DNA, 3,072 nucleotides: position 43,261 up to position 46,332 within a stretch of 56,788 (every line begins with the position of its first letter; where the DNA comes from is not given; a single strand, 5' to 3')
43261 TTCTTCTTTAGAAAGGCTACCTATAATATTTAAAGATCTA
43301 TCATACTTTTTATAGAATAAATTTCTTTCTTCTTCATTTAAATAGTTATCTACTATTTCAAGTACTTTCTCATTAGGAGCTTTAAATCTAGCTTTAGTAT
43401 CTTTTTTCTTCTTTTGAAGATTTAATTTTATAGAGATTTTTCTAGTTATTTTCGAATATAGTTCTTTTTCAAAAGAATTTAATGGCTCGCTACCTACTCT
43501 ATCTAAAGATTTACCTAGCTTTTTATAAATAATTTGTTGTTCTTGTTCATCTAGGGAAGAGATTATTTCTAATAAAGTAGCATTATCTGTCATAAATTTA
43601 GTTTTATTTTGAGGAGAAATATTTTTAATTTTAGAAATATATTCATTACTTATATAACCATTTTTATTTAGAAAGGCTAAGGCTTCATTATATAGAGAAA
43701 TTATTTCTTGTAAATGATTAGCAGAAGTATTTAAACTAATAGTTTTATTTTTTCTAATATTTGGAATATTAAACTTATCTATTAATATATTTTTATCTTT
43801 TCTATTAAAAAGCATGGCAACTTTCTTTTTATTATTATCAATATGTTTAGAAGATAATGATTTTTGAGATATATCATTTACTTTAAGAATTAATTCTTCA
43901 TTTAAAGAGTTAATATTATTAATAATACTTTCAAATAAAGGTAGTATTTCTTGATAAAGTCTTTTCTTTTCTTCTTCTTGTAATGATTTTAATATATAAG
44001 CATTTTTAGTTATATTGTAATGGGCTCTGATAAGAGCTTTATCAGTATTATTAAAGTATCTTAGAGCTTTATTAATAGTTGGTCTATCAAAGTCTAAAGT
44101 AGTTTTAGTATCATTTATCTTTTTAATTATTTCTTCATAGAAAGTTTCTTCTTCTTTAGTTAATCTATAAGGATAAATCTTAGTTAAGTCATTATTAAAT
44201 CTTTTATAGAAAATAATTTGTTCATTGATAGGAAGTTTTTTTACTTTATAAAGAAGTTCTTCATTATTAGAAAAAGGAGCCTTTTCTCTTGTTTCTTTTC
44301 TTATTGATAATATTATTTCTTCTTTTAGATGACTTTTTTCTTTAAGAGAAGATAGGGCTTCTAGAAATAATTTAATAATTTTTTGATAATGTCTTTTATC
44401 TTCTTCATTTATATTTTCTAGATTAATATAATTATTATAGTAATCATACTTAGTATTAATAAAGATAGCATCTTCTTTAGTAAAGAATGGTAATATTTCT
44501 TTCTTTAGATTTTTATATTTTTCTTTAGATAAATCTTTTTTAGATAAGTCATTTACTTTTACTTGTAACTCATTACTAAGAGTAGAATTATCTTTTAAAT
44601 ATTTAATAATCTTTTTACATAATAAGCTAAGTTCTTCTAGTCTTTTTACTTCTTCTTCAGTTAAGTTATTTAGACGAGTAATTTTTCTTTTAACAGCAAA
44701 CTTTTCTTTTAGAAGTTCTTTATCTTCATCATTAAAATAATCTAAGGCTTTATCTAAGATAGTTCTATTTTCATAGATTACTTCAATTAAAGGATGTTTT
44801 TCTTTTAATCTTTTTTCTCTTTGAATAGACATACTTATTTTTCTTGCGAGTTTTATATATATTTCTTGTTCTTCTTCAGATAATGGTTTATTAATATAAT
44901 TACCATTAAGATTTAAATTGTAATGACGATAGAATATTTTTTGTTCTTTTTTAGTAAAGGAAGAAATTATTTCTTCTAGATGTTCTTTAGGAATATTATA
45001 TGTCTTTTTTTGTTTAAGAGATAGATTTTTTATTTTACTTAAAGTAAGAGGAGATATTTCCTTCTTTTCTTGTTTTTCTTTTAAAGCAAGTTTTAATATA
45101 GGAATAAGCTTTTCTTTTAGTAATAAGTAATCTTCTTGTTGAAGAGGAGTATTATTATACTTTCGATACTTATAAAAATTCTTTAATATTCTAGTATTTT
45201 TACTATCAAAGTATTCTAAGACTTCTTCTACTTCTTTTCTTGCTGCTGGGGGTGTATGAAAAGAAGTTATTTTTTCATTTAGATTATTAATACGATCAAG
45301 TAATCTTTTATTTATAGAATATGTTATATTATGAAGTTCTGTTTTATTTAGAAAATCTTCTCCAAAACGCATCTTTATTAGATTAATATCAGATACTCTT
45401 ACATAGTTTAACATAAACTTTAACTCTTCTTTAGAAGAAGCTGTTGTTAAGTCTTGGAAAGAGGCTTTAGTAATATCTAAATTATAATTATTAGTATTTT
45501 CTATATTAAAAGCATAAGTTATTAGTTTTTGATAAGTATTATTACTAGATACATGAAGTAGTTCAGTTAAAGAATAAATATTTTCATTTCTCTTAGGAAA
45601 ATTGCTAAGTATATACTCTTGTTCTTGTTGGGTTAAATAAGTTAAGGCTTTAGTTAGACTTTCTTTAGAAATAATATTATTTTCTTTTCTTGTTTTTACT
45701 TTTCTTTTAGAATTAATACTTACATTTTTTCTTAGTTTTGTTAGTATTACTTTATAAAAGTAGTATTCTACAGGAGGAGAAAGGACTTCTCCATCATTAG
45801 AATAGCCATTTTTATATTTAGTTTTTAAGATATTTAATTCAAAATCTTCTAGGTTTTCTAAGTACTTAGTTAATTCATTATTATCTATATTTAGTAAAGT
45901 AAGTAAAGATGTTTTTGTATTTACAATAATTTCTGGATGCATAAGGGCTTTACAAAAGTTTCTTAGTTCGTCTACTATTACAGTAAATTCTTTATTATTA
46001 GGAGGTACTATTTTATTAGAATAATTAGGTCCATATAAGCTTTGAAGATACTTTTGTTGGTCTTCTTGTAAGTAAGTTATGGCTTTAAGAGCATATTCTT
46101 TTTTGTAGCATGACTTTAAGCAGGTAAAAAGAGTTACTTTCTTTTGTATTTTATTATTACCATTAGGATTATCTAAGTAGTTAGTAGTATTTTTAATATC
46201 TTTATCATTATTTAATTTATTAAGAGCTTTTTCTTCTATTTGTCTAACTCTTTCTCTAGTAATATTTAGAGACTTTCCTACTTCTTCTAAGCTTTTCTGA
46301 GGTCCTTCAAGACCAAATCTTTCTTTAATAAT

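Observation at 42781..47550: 1,589-aa RpoD-like sigma factor whose ~1,100-aa C-terminal tail is an array of degenerate region-4-like modules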

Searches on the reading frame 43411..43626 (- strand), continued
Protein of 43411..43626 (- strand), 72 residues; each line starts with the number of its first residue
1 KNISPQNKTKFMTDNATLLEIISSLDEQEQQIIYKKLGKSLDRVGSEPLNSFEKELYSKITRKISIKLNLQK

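Call 57: find_encoding_contigs(protein=P0128, flank=5000, max_places=2)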
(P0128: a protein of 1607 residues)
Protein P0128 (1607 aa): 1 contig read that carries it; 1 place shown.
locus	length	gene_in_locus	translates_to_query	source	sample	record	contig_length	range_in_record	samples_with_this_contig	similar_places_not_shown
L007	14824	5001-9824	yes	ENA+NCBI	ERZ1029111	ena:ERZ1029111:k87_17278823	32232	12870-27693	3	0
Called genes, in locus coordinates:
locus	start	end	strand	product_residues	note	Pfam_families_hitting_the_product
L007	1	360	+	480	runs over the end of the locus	PF03486:HI0933_like (faint), PF07992:Pyr_redox_2 (faint), PF21688:FAD-depend_C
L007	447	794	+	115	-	PF07811:TadE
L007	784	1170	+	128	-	-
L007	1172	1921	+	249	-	PF00142:Fer4_NifH (weak), PF01656:CbiA, PF10609:ParA (weak), PF13614:AAA_31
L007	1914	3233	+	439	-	PF00437:T2SSE, PF27713:UCP018868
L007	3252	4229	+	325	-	PF00482:T2SSF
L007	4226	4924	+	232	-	PF00482:T2SSF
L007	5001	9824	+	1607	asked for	PF04545:Sigma70_r4 (faint), PF08281:Sigma70_r4_2 (faint), PF18039:UBA_6 (faint)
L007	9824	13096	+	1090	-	PF04542:Sigma70_r2, PF04539:Sigma70_r3, PF04545:Sigma70_r4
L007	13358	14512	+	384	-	PF01098:FTSW_RODA_SPOVE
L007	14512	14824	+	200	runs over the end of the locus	-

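Call 58: find_encoding_contigs(protein=P0149, flank=5000, max_places=2)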
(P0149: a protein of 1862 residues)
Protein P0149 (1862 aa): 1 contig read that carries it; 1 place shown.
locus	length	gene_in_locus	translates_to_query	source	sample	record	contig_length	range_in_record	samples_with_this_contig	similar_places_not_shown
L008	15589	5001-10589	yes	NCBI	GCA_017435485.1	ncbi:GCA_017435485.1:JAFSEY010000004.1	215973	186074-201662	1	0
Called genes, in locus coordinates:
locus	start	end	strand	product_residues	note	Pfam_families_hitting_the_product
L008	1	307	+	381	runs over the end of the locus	PF04542:Sigma70_r2 (weak)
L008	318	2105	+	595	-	PF04545:Sigma70_r4 (faint)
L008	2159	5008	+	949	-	PF04542:Sigma70_r2, PF04539:Sigma70_r3, PF04545:Sigma70_r4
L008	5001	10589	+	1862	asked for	PF20053:WC-rich (faint)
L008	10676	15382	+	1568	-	PF20053:WC-rich (faint), PF08281:Sigma70_r4_2 (faint)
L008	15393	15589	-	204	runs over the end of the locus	-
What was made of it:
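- Calls 57 and 58.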

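Call 74: list_cluster_members(proteins=[P0137, P0138, P0142, P0154, P0178, P0218, P0242, P0268, P0199, P0140])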
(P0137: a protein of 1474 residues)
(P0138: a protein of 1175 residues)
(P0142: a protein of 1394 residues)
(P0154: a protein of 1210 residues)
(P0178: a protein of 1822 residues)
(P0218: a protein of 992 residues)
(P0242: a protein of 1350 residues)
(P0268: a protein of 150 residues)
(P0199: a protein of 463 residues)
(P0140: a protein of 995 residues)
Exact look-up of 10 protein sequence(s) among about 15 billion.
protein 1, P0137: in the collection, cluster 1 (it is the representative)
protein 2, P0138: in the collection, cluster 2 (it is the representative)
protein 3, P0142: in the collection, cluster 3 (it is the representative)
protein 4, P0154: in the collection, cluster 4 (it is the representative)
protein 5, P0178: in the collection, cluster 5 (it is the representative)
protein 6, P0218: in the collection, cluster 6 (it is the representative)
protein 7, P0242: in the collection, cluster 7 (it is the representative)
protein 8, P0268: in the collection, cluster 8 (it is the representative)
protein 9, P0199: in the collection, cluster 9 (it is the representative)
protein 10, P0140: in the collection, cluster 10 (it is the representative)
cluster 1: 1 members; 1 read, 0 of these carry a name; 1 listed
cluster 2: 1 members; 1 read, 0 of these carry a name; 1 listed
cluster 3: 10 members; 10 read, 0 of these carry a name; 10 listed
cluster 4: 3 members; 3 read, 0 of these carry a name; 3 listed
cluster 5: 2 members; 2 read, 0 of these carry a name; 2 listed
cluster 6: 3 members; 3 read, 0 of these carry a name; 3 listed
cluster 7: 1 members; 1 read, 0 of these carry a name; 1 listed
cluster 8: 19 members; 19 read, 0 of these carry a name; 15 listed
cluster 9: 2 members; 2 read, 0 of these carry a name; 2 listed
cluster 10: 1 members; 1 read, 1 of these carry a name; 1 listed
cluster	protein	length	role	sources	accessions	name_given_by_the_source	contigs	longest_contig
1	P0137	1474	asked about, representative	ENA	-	-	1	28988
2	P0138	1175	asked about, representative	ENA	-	-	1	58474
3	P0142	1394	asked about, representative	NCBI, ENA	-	-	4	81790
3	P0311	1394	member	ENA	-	-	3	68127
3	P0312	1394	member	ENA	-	-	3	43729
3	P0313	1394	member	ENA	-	-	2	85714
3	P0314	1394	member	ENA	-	-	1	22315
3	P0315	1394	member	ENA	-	-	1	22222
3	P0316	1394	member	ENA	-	-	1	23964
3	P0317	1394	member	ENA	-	-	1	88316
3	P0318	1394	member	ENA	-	-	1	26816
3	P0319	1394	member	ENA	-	-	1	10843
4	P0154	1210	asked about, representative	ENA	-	-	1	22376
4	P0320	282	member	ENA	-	-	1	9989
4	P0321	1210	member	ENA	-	-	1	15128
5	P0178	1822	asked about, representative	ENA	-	-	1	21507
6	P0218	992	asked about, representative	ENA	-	-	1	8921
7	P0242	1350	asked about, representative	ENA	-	-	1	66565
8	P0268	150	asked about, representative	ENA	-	-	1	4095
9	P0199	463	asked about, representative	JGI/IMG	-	-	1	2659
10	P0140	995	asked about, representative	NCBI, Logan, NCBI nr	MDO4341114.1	MAG: sigma-70 family RNA polymerase sigma factor [bacterium] | sigma-70 family RNA polymerase sigma factor [bacterium]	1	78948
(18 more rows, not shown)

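Call 79: find_encoding_contigs(protein=P0130, flank=8000, max_places=2)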
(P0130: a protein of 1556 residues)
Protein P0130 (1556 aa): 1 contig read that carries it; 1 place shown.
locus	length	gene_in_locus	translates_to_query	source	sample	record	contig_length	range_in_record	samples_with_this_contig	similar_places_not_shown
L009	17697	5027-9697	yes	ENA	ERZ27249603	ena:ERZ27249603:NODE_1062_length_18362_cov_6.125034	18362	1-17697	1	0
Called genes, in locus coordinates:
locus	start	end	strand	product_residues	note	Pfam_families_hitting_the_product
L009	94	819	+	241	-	PF21939:Gp10_C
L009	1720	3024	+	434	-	PF01225:Mur_ligase, PF08245:Mur_ligase_M, PF02875:Mur_ligase_C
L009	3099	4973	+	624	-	PF04542:Sigma70_r2, PF04539:Sigma70_r3, PF04545:Sigma70_r4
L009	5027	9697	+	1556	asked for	PF04542:Sigma70_r2, PF04539:Sigma70_r3, PF04545:Sigma70_r4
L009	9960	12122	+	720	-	PF00664:ABC_membrane, PF00005:ABC_tran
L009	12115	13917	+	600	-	PF00664:ABC_membrane, PF00005:ABC_tran, PF02463:SMC_N (faint)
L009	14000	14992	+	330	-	-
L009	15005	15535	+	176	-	PF00753:Lactamase_B, PF23023:Anti-Pycsar_Apyc1 (weak), PF00753:Lactamase_B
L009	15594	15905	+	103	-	-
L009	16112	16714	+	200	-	PF01944:SpoIIM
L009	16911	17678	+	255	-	-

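Call 91: fold_search(model_id=the predicted structure, library=viral)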
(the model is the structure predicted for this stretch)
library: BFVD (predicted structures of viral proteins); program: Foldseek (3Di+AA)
matches with E <= 10: 107; with E <= 0.001: 0
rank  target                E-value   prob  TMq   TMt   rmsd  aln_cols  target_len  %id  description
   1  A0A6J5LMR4            9.8e-01  0.20  0.32  0.13   7.7        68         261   22  DUF6291 domain-containing protein [uncultured Caudovirales phage]
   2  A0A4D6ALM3            1.0e+00  0.25  0.37  0.35   7.2        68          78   12  (no name in the UniProt tables at hand)
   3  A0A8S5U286            1.6e+00  0.18  0.33  0.24   6.2        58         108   28  DUF6291 domain-containing protein (Fragment) [Siphoviridae sp. ctqzz19]
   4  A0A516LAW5            1.7e+00  0.08  0.27  0.19   7.3        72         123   12  (no name in the UniProt tables at hand)
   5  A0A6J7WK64            1.8e+00  0.20  0.37  0.18   7.5        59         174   14  DUF6291 domain-containing protein [uncultured Caudovirales phage]
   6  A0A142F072            2.1e+00  0.25  0.44  0.48   5.1        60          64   13  (no name in the UniProt tables at hand)
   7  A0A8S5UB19            2.3e+00  0.14  0.36  0.30   7.4        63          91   11  DUF6291 domain-containing protein (Fragment) [Siphoviridae sp. ct8Cp41]
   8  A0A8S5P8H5            2.4e+00  0.13  0.37  0.13   7.7        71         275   11  Putative replisome organizer protein [Siphoviridae sp. ct8Hx23]
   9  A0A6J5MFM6            2.6e+00  0.09  0.32  0.31   9.7        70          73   21  Uncharacterized protein [uncultured Caudovirales phage]
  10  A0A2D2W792            2.6e+00  0.08  0.31  0.30  10.8        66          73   14  Uncharacterized protein [Pectobacterium phage DU_PP_V]
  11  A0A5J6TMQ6            2.6e+00  0.08  0.32  0.27   9.8        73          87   11  (no name in the UniProt tables at hand)
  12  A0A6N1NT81            2.6e+00  0.08  0.29  0.07   6.8        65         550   12  Uncharacterized protein [Tupanvirus soda lake]
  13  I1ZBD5                2.7e+00  0.54  0.62  0.15   3.7        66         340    9  (no name in the UniProt tables at hand)
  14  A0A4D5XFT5            2.7e+00  0.13  0.34  0.11   7.7        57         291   16  Uncharacterized protein [Pithovirus LCPAC102]
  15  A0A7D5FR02            2.7e+00  0.08  0.30  0.28  12.1        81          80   17  (no name in the UniProt tables at hand)
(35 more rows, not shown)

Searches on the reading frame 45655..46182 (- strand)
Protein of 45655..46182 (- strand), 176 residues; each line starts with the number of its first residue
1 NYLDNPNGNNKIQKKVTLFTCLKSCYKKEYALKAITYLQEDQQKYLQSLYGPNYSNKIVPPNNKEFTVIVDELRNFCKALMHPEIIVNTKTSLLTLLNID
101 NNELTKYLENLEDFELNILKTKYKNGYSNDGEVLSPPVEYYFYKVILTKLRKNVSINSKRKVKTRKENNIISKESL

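Call 17: find_related_loci(query=A2, collection=genome_contigs, flank=6000)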
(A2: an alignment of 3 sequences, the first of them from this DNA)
Query A2 (176 aa) in genome_contigs; peptide patterns used: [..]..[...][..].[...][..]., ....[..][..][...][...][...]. (x = any residue, [..] = any of these).
62 stretches matched a pattern; 1 encode a relative of the query (tblastn E <= 1e-3); 1 distinct loci.
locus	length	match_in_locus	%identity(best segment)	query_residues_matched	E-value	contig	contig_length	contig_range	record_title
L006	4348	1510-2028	37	1-176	6e-22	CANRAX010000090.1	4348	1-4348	MAG: uncultured Bacilli bacterium isolate Lapin-016__bin45 genome assembly, contig: Lapin-016__NODE_19766_length_4348_co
